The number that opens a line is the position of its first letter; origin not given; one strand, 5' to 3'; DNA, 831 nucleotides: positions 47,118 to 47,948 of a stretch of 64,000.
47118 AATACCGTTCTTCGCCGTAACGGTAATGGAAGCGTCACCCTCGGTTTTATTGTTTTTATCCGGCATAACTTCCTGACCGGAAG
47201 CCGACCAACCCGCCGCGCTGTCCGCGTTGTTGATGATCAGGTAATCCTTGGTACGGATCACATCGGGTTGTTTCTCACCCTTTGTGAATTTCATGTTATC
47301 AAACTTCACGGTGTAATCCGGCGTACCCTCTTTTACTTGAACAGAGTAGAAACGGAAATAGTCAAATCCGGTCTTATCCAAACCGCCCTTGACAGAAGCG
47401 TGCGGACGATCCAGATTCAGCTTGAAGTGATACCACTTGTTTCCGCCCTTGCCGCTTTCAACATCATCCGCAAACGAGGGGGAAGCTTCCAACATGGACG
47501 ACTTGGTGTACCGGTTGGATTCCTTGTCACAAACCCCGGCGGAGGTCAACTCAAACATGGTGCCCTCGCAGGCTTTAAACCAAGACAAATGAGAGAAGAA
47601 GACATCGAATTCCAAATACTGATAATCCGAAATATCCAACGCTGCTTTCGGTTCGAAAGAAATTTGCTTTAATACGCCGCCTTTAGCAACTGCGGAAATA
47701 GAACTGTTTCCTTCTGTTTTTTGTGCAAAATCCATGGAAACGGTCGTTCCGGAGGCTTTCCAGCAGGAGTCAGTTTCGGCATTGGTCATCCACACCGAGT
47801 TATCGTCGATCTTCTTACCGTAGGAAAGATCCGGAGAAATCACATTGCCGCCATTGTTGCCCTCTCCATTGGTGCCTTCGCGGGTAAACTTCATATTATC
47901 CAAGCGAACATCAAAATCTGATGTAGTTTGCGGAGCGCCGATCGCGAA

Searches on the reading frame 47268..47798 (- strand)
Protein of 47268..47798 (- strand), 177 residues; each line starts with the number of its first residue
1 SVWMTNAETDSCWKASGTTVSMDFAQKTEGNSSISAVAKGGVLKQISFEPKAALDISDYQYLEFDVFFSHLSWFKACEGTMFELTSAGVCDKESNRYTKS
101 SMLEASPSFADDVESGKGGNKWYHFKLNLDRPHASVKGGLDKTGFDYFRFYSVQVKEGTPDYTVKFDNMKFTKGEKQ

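Call 23: search_protein_families(library=ncbifam, proteins=[window:47268-47798:-], max_evalue=1)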
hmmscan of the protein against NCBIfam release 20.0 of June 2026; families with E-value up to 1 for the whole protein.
window:47268-47798:- (177 aa): 0 families

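Call 64: predict_structure(alignment_id=A5)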
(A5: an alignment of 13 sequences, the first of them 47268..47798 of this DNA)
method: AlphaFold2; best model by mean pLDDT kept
length: 177 residues; sequences in the alignment: 13
mean_pLDDT: 90.9   pTM: 0.87
mean pLDDT of the five models: 90.9, 89.3, 89.2, 88.8, 88.8
residues with pLDDT >= 90: 138; 70-90: 27; 50-70: 11; < 50: 1
segments of 3 or more residues with pLDDT < 50: none
pLDDT, mean of each block of 10 residues (from residue 1): 90 95 94 97 95 93 97 94 79 85 96 92 95 71 92 96 96 76
secondary structure, 60 per line:
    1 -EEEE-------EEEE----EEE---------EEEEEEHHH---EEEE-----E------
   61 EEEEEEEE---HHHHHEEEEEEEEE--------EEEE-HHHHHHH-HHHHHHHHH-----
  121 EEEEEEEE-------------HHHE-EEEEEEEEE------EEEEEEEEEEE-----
elements in order: E2-5 E13-16 E21-23 E33-38 E45-48 E61-68 H72-76 E77-85 E94-97 H99-105 H107-115 E121-128 E147-155 E162-172

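Call 66: fold_search(model_id=the predicted structure, library=pdb)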
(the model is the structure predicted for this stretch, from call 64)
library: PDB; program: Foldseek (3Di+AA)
matches with E <= 10: 1472; with E <= 0.001: 57
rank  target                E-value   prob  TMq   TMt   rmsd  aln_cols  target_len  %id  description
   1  1v0a                  2.5e-06  1.00  0.57  0.59   5.6       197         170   15  Family 11 Carbohydrate-Binding Module of cellulosomal cellulase Lic26A-Cel5E of Clostridium thermocellum (released 2005-01-12)
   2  8qpg_TA               4.1e-06  1.00  0.58  0.28   4.3       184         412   14  Turret of Haloferax tailed virus 1 (released 2024-10-09)
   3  6r31_A                5.1e-06  1.00  0.57  0.59   5.7       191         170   16  Family 11 Carbohydrate-Binding Module from Clostridium thermocellum in complex with beta-1,3-1,4-mixed-linked tetrasac (released 2020-02-05)
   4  4bq2_D                9.4e-06  1.00  0.54  0.16   6.9       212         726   12  Structural analysis of an exo-beta-agarase (released 2013-08-14)
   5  4bq2_A                9.9e-06  1.00  0.55  0.16   5.3       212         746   12  Structural analysis of an exo-beta-agarase (released 2013-08-14)
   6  7zkq_A                1.1e-05  1.00  0.56  0.47   5.5       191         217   12  Early Pp module assembly intermediate of complex I (released 2022-11-23)
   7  6r3m_A                1.2e-05  1.00  0.59  0.59   4.9       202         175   14  Family 11 Carbohydrate-Binding Module from Clostridium thermocellum in complex with beta-1,3-1,4-mixed-linked tetrasac (released 2020-02-05)
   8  4bq3_C                1.2e-05  1.00  0.59  0.17   6.2       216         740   13  Structural analysis of an exo-beta-agarase (released 2013-08-14)
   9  4bq3_B                1.3e-05  1.00  0.54  0.15  10.8       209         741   14  Structural analysis of an exo-beta-agarase (released 2013-08-14)
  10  4bq2_C                1.5e-05  1.00  0.51  0.14  10.8       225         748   14  Structural analysis of an exo-beta-agarase (released 2013-08-14)
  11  4bq5_A                2.3e-05  1.00  0.55  0.16   4.8       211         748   13  Structural analysis of an exo-beta-agarase (released 2013-08-14)
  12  7zkp_A                2.7e-05  1.00  0.55  0.46   5.6       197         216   10  Late assembly intermediate of the proximal proton pumping module of complex I with assembly factors NDUFAF1 and CIA84 (released 2022-11-23)
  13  1uww_B                2.7e-05  1.00  0.48  0.47   6.4       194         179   17  X-ray crystal structure of a non-crystalline cellulose specific carbohydrate-binding module: CBM28. (released 2004-05-13)
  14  1uww_A                2.7e-05  1.00  0.48  0.47   6.8       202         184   16  X-ray crystal structure of a non-crystalline cellulose specific carbohydrate-binding module: CBM28. (released 2004-05-13)
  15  1wky                  2.8e-05  1.00  0.53  0.23   4.5       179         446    9  Crystal structure of alkaline mannanase from Bacillus sp. strain JAMB-602: catalytic domain and its Carbohydrate Binding (released 2005-06-15)
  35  8a28_A                3.0e-04  1.00  0.48  0.25   5.4       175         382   14  Structure of the astacin zymogen of LAST-MAM from Limulus polyphemus (released 2022-10-19)
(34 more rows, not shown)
